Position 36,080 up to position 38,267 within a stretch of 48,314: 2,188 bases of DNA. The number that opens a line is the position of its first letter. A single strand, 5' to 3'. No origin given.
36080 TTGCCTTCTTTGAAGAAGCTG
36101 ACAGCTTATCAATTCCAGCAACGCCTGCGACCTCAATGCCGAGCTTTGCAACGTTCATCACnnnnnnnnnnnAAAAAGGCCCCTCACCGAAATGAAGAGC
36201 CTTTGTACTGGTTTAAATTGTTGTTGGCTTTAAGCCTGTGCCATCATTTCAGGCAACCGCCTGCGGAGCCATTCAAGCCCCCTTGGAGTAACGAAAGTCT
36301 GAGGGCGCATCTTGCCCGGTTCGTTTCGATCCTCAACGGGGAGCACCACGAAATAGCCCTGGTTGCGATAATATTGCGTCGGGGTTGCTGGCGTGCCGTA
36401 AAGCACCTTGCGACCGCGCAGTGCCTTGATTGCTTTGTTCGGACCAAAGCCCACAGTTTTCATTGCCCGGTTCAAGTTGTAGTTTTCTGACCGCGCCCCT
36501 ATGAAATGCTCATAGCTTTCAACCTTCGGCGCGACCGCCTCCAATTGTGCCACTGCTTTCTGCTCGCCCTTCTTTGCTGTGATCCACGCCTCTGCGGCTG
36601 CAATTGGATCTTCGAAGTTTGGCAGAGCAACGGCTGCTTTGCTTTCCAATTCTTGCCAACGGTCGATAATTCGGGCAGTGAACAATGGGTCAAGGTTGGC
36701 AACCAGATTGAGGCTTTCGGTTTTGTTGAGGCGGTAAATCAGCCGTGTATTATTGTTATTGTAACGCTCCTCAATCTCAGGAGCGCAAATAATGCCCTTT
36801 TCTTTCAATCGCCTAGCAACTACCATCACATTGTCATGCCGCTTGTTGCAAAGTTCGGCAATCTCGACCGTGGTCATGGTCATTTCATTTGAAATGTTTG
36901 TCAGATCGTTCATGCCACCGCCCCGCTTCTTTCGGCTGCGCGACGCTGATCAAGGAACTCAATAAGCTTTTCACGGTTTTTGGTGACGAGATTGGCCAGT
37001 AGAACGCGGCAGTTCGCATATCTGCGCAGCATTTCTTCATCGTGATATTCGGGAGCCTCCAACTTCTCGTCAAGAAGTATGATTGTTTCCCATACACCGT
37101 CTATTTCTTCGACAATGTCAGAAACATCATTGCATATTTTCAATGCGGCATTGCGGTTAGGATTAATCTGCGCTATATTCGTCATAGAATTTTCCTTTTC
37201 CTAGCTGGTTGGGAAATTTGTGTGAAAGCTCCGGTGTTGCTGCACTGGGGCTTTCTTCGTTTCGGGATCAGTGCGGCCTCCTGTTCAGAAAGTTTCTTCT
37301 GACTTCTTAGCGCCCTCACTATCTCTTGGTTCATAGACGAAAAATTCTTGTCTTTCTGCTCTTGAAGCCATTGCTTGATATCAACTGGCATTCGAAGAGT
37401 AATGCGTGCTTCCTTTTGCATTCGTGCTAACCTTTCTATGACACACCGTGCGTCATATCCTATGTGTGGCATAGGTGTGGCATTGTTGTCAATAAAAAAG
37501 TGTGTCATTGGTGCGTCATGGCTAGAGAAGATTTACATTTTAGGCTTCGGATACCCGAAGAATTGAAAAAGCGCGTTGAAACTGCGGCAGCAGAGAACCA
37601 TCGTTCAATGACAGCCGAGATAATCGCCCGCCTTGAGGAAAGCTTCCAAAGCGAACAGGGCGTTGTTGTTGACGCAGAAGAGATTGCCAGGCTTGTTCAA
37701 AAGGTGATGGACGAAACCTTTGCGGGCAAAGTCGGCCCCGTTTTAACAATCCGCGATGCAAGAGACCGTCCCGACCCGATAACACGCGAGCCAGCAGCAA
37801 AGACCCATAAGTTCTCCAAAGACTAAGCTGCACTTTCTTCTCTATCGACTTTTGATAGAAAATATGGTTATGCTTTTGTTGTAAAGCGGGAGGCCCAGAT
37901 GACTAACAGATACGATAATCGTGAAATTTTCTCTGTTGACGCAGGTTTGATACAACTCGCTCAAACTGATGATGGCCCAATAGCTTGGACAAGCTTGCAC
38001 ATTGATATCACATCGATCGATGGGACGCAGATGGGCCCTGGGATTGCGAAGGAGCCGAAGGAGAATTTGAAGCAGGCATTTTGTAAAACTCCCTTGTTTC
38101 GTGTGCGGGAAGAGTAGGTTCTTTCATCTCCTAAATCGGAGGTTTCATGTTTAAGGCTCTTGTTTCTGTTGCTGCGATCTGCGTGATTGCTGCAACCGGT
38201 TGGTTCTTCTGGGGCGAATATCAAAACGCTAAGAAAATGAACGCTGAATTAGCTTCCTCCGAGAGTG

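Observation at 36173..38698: P22 immI-like antirepressor module inserted between the tail chaperone G/GT genes and the tape-measure gene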

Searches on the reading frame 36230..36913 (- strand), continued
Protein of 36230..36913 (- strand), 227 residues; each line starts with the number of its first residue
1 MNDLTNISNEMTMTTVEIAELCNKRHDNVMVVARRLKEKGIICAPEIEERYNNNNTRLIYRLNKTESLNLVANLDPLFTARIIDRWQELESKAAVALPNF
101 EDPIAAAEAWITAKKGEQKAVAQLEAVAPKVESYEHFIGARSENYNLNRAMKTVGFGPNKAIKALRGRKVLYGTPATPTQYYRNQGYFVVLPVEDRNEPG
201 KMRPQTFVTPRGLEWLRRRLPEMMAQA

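Call 47: find_encoding_contigs(protein=P0010, flank=8000, max_places=2)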
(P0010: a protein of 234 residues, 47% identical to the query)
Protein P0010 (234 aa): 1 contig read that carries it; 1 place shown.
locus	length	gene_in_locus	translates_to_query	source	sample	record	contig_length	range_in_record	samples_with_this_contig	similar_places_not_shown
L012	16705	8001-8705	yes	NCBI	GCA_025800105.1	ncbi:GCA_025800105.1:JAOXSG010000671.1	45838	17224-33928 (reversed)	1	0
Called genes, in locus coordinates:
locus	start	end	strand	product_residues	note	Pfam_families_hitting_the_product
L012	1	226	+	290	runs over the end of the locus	-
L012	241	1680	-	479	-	PF00145:DNA_methylase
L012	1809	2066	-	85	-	PF11112:PyocinActivator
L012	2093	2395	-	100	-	PF10073:GapR_DNA-bd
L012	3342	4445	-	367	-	PF01381:HTH_3, PF12844:HTH_19 (faint), PF13560:HTH_31 (weak), PF06114:Peptidase_M78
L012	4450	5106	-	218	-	-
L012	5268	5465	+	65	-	-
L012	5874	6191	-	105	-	PF01381:HTH_3, PF12844:HTH_19 (weak)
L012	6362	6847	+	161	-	PF06892:Phage_CP76 (weak)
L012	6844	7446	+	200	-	PF08299:Bac_DnaA_C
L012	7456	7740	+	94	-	-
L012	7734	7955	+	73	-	-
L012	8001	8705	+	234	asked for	PF09669:Phage_pRha, PF03374:ANT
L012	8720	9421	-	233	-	-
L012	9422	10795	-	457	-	-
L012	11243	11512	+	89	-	-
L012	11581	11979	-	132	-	PF15919:HicB_lk_antitox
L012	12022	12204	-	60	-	PF07927:HicA_toxin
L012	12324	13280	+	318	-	PF13730:HTH_36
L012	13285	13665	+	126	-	-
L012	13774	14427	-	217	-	PF18735:HEPN_RiboL-PSP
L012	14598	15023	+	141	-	PF05119:Terminase_4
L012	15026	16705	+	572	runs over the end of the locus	PF03354:TerL_ATPase, PF20441:TerL_nuclease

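Call 48: find_encoding_contigs(protein=P0009, flank=8000, max_places=2)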
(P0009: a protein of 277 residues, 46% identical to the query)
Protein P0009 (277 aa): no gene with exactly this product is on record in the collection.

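Call 73: search_solved_structures(query=window:36233-36913:-, max_evalue=1, show_alignments=1)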
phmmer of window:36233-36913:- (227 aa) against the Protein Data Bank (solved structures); distinct sequences matched with E-value up to 1: 1.
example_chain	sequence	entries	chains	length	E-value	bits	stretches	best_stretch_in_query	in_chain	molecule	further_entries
3fv6_A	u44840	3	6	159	0.89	12.4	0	3-74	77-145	YqzB protein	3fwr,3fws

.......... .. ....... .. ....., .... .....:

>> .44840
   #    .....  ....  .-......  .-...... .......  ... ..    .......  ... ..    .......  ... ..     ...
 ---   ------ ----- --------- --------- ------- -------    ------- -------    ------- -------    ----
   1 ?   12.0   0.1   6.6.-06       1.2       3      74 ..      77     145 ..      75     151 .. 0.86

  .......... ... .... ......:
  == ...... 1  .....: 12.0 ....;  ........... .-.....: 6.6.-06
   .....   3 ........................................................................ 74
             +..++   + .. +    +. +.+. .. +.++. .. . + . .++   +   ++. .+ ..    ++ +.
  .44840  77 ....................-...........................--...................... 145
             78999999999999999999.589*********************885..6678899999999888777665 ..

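Call 87: find_encoding_contigs(protein=P0002, flank=3000, max_places=3)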
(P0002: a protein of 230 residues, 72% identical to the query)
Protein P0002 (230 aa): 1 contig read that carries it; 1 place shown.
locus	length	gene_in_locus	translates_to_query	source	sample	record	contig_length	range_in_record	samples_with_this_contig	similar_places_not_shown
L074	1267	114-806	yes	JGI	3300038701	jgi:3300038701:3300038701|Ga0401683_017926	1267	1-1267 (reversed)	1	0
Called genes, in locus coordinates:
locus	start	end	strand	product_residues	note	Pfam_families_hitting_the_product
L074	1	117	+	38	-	?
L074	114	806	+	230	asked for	PF09669:Phage_pRha, PF03374:ANT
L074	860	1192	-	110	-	-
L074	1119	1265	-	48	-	?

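Call 92: search_protein_families(library=phrogs, proteins=[L008:5946-7031:+, L008:3665-4978:+, L008:2215-3654:+, L008:339-1790:+, L008:9549-10715:+, L008:10681-11898:+, L011:3025-4599:+, L011:1925-3025:+, L011:7592-8689:+, L010:2517-4100:+], max_evalue=0.001)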
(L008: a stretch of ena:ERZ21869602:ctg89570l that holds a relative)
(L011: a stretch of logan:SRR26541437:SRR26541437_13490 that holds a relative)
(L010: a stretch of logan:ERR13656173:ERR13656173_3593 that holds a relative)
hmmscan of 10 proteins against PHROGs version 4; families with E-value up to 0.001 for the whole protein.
L008:5946-7031:+ (361 aa): 0 families

L008:3665-4978:+ (437 aa): 1 family
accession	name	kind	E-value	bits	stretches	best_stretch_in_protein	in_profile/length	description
phrog_13634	-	unknown function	4.1e-06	27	1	111-140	160-189/403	-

L008:2215-3654:+ (479 aa): 0 families

L008:339-1790:+ (483 aa): 2 families
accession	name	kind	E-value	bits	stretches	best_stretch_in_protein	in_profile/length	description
phrog_3287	-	head and packaging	1.6e-58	199.8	1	2-482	18-523/524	virion structural protein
phrog_8094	-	tail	1.4e-08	34.1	1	213-324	429-539/769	tail appendage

L008:9549-10715:+ (388 aa): 2 families
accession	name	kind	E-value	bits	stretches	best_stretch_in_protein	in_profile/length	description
phrog_14642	-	lysis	7.4e-07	29.8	1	11-78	98-158/215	endolysin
phrog_17417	-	unknown function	0.0009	20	0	43-76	102-135/192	-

L008:10681-11898:+ (405 aa): 0 families

L011:3025-4599:+ (524 aa): 2 families
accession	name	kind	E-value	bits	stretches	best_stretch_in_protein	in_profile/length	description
phrog_5880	-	unknown function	1.7e-28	100.7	1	17-212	2-205/661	-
phrog_21712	-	head and packaging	9.6e-24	85.1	1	133-503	118-476/500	major head protein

L011:1925-3025:+ (366 aa): 0 families

L011:7592-8689:+ (365 aa): 3 families
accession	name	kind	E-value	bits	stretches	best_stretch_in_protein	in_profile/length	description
phrog_26190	-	unknown function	8.3e-09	36.1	1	21-93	22-92/260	-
phrog_1591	-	tail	3e-05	24.5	1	65-156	142-239/484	tail fiber protein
phrog_19976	-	tail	0.00073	20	0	149-212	157-219/256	tail assembly protein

L010:2517-4100:+ (527 aa): 2 families
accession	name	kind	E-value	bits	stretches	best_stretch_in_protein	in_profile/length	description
phrog_21712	-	head and packaging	5.5e-39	135.4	1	162-510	140-487/500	major head protein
phrog_5880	-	unknown function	1.5e-14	54.6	1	41-261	25-246/661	-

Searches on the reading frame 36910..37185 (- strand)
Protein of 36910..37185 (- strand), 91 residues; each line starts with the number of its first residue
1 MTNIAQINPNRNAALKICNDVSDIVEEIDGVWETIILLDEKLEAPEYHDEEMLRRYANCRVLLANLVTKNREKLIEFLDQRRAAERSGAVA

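Call 3: search_protein_families(library=pfam, proteins=[window:36910-37185:-], max_evalue=0.1)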
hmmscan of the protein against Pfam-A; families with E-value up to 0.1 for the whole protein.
window:36910-37185:- (91 aa): 0 families

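Call 10: search_protein_families(library=phrogs, proteins=[window:36910-37185:-], max_evalue=0.01)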
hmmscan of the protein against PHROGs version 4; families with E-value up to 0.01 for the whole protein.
window:36910-37185:- (91 aa): 0 families

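Call 82: find_homologous_proteins(query=window:36913-37185:-, max_evalue=0.01)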
Query window:36913-37185:- (91 aa): 1 proteins with E <= 0.01 among 4 candidates.
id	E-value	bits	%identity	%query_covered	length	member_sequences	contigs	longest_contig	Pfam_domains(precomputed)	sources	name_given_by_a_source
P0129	6.2e-52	191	100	100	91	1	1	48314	-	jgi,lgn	-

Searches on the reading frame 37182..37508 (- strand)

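Call 3: search_protein_families(library=pfam, proteins=[window:37182-37508:-], max_evalue=0.1)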
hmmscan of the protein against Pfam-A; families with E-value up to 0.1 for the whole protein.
window:37182-37508:- (108 aa): 2 families
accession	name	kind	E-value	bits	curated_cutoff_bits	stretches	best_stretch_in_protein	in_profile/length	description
PF03869.20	Arc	-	0.012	15.9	20.4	1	31-67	2-38/50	Arc-like DNA binding domain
PF14366.11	DUF4410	-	0.022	15.2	26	1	43-100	19-74/120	Domain of unknown function (DUF4410)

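Call 10: search_protein_families(library=phrogs, proteins=[window:37182-37508:-], max_evalue=0.01)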
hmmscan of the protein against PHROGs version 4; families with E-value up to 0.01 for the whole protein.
window:37182-37508:- (108 aa): 8 families
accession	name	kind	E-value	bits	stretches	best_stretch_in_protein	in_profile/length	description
phrog_795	-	other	3.1e-06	28.5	1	26-68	10-52/116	partition protein ATPase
phrog_2685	-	other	1.7e-05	26.2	1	33-80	18-63/161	partition protein ATPase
phrog_1287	-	unknown function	2.6e-05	25.6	1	32-69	8-45/115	-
phrog_3178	-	transcription regulation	0.00025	22.4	1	32-81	8-55/125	Arc-like DNA binding domain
phrog_228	-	transcription regulation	0.00034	21.4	1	29-77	6-54/251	Arc-like repressor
phrog_582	-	transcription regulation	0.00041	21.6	1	28-76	52-100/105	Arc-like repressor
phrog_1388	-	unknown function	0.0008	20.6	1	31-89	3-61/143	-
phrog_7906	-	transcription regulation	0.0047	18.7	1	31-70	7-46/111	Arc-like transcriptional regulator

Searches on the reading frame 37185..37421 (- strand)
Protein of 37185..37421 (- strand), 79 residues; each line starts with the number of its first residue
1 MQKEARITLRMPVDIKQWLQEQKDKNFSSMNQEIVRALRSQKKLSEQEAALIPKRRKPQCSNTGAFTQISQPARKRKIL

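Call 72: search_solved_structures(query=window:37185-37421:-, max_evalue=10, show_alignments=2)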
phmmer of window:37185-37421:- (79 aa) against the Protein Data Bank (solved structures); distinct sequences matched with E-value up to 10: 2.
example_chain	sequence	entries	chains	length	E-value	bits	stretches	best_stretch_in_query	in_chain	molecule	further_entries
1mnt_A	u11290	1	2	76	0.64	14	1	6-39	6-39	MNT REPRESSOR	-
1s29_A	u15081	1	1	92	1.3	13.1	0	28-58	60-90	La protein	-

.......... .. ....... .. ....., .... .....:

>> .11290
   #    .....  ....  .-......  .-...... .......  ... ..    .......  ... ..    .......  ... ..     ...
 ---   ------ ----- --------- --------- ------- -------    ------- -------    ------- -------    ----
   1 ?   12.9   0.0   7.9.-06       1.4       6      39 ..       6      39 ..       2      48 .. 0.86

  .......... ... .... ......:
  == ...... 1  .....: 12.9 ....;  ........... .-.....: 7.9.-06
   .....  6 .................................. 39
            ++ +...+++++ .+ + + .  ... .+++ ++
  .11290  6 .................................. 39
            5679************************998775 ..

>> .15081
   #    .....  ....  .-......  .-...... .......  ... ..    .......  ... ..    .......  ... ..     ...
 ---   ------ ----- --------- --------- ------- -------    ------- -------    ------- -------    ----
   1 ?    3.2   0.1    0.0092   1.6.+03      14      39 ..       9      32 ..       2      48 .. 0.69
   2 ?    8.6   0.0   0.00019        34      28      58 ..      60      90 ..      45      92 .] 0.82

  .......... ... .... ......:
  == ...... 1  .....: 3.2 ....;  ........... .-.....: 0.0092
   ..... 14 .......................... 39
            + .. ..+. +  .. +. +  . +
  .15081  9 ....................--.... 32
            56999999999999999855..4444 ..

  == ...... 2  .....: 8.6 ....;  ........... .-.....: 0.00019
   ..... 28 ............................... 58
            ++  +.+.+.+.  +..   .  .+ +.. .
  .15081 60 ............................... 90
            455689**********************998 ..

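Call 76: search_solved_structures(query=A2, max_evalue=10, show_alignments=1)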
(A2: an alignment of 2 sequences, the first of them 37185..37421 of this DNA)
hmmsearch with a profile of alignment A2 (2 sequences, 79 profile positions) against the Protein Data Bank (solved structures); distinct sequences matched with E-value up to 10: 2.
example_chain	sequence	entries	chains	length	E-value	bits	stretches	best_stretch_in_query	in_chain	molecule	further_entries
1mnt_A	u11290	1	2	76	0.36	14.3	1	7-38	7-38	MNT REPRESSOR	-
7xky_A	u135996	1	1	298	3.9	11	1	8-64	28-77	Fumarate hydratase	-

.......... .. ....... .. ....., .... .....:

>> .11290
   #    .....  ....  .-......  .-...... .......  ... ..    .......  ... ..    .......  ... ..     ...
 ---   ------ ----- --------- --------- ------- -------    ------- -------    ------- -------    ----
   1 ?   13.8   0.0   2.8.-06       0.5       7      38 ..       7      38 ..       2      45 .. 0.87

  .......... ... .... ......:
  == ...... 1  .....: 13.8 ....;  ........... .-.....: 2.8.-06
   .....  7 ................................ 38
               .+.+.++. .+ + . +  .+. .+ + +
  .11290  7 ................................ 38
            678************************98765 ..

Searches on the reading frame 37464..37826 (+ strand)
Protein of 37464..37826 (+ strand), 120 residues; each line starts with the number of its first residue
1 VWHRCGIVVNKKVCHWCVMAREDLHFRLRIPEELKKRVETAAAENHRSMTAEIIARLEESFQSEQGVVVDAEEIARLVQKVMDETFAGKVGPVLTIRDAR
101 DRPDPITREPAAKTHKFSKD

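Call 3: search_protein_families(library=pfam, proteins=[window:37464-37826:+], max_evalue=0.1)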
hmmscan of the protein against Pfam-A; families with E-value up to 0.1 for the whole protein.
window:37464-37826:+ (120 aa): 7 families
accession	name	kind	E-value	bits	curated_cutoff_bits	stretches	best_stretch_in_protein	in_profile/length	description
PF03869.20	Arc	-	1.7e-13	50.6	20.4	1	20-64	1-45/50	Arc-like DNA binding domain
PF22513.2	FitA-like_RHH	-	5.4e-06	26.7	27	1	30-59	8-37/39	Antitoxin FitA-like, ribbon-helix-helix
PF20003.4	fvmX5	-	0.0065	16.8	24.2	1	18-96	97-169/187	FtsH ternary system domain X5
PF05534.18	HicB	-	0.027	14.8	21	1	26-49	20-43/51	HicB family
PF05509.17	TraY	-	0.042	14.4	21.3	1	29-60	4-35/49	TraY domain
PF19498.4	DUF6033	-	0.061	13.6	25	1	3-87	95-183/205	Protein of unknown function (DUF6033)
PF03477.21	ATP-cone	-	0.091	13.8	25.8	0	32-81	16-66/88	ATP cone domain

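Call 10: search_protein_families(library=phrogs, proteins=[window:37464-37826:+], max_evalue=0.01)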
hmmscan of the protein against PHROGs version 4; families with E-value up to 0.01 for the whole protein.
window:37464-37826:+ (120 aa): 11 families
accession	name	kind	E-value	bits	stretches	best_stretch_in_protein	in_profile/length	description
phrog_795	-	other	1e-17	65.5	1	18-85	12-88/116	partition protein ATPase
phrog_1388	-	unknown function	1.3e-15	58.8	1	19-71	1-55/143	-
phrog_2685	-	other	1.6e-15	58.8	1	18-84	13-81/161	partition protein ATPase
phrog_3178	-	transcription regulation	1.2e-12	49.3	1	19-79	5-65/125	Arc-like DNA binding domain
phrog_228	-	transcription regulation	3.9e-10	40.9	1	19-66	6-53/251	Arc-like repressor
phrog_1287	-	unknown function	1.2e-09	39.6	1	21-77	7-63/115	-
phrog_7906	-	transcription regulation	8.1e-09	37.2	1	25-83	11-68/111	Arc-like transcriptional regulator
phrog_38161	-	transcription regulation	1.6e-08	35.4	1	21-70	7-56/137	Arc-like transcriptional regulator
phrog_582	-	transcription regulation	1.8e-06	29.2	1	16-65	50-99/105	Arc-like repressor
phrog_4515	-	unknown function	2.9e-06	27.7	1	19-64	1-46/224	-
phrog_30599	-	transcription regulation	7.9e-05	24.1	1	25-60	12-47/100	transcriptional regulator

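Call 71: search_solved_structures(query=window:37518-37823:+, max_evalue=1, show_alignments=2)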
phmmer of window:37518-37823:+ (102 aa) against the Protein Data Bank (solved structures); distinct sequences matched with E-value up to 1: 11.
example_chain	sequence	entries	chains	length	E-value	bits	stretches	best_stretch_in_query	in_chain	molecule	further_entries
1u9p_A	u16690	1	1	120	2.5e-06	31.1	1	7-47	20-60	pArc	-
3qoq_A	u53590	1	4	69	6.3e-06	29.8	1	7-48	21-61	Alginate and motility regulator Z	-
1mnt_A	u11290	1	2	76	0.00018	25.1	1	2-57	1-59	MNT REPRESSOR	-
1myk_A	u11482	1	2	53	0.00061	23.4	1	6-47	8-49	ARC REPRESSOR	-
1arq_A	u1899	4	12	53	0.0022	21.6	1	7-47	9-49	ARC REPRESSOR | PROTEIN (GENE-REGULATING PROTEIN ARC) | PROTEIN (ARC REPRESSOR)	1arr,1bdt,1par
9pio_G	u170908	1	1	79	0.0055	20.4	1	7-47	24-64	Arc family DNA-binding protein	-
1baz_A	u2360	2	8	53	0.013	19.2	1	8-47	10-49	ARC REPRESSOR | PROTEIN (ARC FV10 REPRESSOR)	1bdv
1qtg_A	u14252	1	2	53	0.031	18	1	8-47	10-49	Transcriptional repressor arc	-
1nla_A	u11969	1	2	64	0.043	17.5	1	8-47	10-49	Transcriptional repressor arc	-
3r23_A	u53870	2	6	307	0.87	13.4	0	10-45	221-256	D-alanine--D-alanine ligase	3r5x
5ed8_A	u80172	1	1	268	1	13.2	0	3-75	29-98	MKIAA0668 protein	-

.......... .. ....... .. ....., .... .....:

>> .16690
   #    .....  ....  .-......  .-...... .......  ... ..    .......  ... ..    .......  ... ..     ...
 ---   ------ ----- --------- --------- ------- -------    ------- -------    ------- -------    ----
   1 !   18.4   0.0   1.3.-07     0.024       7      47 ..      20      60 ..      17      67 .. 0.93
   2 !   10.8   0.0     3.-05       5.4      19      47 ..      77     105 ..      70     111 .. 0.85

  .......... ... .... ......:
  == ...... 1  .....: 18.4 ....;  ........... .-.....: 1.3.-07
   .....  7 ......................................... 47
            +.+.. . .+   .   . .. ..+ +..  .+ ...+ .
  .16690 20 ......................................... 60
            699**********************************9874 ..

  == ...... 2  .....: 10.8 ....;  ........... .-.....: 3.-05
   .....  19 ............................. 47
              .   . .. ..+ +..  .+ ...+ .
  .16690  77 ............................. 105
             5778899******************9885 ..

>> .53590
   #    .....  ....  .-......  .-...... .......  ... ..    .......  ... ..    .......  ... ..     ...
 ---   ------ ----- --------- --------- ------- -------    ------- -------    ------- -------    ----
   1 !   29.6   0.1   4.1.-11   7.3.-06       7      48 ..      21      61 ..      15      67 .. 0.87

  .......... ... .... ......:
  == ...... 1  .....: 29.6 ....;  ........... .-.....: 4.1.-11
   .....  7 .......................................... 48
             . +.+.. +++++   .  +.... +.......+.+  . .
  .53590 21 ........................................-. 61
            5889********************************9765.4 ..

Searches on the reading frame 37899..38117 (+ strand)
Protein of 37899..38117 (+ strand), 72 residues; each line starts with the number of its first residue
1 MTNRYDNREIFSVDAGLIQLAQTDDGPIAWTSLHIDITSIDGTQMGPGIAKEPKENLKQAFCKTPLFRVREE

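Call 3: search_protein_families(library=pfam, proteins=[window:37899-38117:+], max_evalue=0.1)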
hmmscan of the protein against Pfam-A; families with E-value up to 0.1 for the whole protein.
window:37899-38117:+ (72 aa): 0 families

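Call 10: search_protein_families(library=phrogs, proteins=[window:37899-38117:+], max_evalue=0.01)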
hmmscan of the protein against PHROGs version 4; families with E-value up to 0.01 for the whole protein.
window:37899-38117:+ (72 aa): 0 families
